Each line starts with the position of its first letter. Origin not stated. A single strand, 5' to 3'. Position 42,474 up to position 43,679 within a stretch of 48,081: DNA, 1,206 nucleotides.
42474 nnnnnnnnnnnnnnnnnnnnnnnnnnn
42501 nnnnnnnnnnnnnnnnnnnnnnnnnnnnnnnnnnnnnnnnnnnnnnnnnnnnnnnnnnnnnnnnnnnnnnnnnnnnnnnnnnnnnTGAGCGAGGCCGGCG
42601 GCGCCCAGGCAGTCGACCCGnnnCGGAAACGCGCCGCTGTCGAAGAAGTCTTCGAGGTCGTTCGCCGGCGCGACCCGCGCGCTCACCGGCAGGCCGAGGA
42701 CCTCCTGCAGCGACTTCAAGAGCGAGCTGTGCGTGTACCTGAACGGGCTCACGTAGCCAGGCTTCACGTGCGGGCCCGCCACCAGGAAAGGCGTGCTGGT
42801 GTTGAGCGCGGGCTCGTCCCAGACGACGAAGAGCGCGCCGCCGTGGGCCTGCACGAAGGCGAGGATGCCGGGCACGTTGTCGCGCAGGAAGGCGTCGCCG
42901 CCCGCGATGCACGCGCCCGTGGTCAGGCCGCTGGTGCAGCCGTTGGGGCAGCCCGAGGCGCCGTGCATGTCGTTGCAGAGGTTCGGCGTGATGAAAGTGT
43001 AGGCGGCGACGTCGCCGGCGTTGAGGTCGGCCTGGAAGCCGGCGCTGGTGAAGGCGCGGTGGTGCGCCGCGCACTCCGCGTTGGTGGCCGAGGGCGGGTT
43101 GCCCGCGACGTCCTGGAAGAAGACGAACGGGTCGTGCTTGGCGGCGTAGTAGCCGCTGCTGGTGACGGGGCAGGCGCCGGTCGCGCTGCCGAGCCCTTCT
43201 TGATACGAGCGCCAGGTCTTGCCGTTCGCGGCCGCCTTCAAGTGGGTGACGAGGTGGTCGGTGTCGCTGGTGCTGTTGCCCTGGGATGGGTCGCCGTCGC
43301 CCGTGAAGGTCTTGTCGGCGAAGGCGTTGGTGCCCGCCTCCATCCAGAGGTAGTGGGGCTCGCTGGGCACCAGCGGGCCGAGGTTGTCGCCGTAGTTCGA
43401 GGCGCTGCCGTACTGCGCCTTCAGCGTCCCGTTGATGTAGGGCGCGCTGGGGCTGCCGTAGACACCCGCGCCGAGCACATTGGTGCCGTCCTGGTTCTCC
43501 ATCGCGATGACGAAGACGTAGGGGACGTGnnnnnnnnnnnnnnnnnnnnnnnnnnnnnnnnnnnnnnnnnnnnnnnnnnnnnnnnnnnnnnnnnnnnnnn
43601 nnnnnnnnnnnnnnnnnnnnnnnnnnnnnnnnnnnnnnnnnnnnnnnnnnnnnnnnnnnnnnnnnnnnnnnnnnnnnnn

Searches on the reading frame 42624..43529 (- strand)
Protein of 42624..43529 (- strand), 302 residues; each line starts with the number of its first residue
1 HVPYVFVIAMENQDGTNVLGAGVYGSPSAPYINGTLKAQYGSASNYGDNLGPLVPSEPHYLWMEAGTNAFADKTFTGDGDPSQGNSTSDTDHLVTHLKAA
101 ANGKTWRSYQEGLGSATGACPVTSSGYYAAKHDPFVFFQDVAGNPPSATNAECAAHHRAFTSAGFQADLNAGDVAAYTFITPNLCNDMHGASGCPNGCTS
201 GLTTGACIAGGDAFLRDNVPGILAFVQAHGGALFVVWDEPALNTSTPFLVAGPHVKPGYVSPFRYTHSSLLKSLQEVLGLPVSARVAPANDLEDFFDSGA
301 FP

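Call 13: find_related_loci(query=window:42624-43529:-, collection=genome_contigs, flank=6000)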
Query seq(302 aa) (302 aa) in genome_contigs; peptide patterns used: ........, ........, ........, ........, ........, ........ (x = any residue, [..] = any of these).
599 stretches matched a pattern (row limit reached: there are more); 544 encode a relative of the query (tblastn E <= 1e-3); the best 80 are kept; 80 distinct loci.
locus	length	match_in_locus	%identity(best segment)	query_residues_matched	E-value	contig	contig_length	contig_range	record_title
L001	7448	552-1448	68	2-302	6e-141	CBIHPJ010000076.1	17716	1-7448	MAG TPA_asm: uncultured Myxococcales bacterium isolate SRR18156209_binner23_Refined_20 genome assembly, contig: ERZ27336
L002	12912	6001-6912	69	2-302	3e-140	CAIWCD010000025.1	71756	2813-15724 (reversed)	MAG: uncultured delta proteobacterium isolate Umea1_bin-0479 genome assembly, contig: bin-0479:25/53, whole genome shotg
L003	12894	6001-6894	69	3-302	2e-137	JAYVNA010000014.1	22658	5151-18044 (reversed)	MAG: Archangium sp. isolate GL65_DN_concoct_113 GL65_DN_concoct_113_13, whole genome shotgun sequence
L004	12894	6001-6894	67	2-302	1e-134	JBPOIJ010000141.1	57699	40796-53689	MAG: Myxococcota bacterium isolate MAG_545 c_000000506517, whole genome shotgun sequence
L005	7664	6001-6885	61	2-302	1e-126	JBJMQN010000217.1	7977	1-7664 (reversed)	MAG: Myxococcaceae bacterium isolate H3_16_all_fractions_metab_maxbC_136_66_0 k255_2756583, whole genome shotgun sequenc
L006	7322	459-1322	63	2-296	6e-119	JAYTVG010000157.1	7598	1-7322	MAG: Deltaproteobacteria bacterium isolate GFS_5683 GFS_5683_156, whole genome shotgun sequence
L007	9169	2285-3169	59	2-302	5e-117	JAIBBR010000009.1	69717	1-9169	MAG: Myxococcaceae bacterium isolate SSF57 NODE_6790_length_69717_cov_11.624242, whole genome shotgun sequence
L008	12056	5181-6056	60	5-302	1e-114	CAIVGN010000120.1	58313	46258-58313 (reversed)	MAG: uncultured Archangium sp. isolate Ja1_bin-1494 genome assembly, contig: bin-1494:120/251, whole genome shotgun sequ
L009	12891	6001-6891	56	2-302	1e-111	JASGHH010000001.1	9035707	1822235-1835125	MAG: Myxococcaceae bacterium isolate 5N015 JMF-2111-06-0005.ont.bin.15_0, whole genome shotgun sequence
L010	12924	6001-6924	58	2-302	3e-111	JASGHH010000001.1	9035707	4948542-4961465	MAG: Myxococcaceae bacterium isolate 5N015 JMF-2111-06-0005.ont.bin.15_0, whole genome shotgun sequence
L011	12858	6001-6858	57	2-302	1e-110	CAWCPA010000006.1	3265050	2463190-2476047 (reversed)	MAG: uncultured delta proteobacterium isolate MFD09495.bin.1.134 genome assembly, contig: contig_421, whole genome shotg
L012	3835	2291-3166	60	2-302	6e-111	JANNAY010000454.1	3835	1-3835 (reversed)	MAG: Deltaproteobacteria bacterium isolate OTE_78_metabat_392 OTE_78_k141_43872, whole genome shotgun sequence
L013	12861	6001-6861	56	2-302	6e-106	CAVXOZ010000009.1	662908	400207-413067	MAG: uncultured delta proteobacterium isolate MFD00731.bin.2.198 genome assembly, contig: contig_36658, whole genome sho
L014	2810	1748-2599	54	2-302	1e-108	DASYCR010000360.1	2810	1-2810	MAG TPA_asm: Polyangiaceae bacterium isolate SMAG_U4938 k141_3244752, whole genome shotgun sequence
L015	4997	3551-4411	55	2-302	2e-105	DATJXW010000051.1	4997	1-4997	MAG TPA_asm: Polyangiaceae bacterium isolate SMAG_U15136 k141_308394, whole genome shotgun sequence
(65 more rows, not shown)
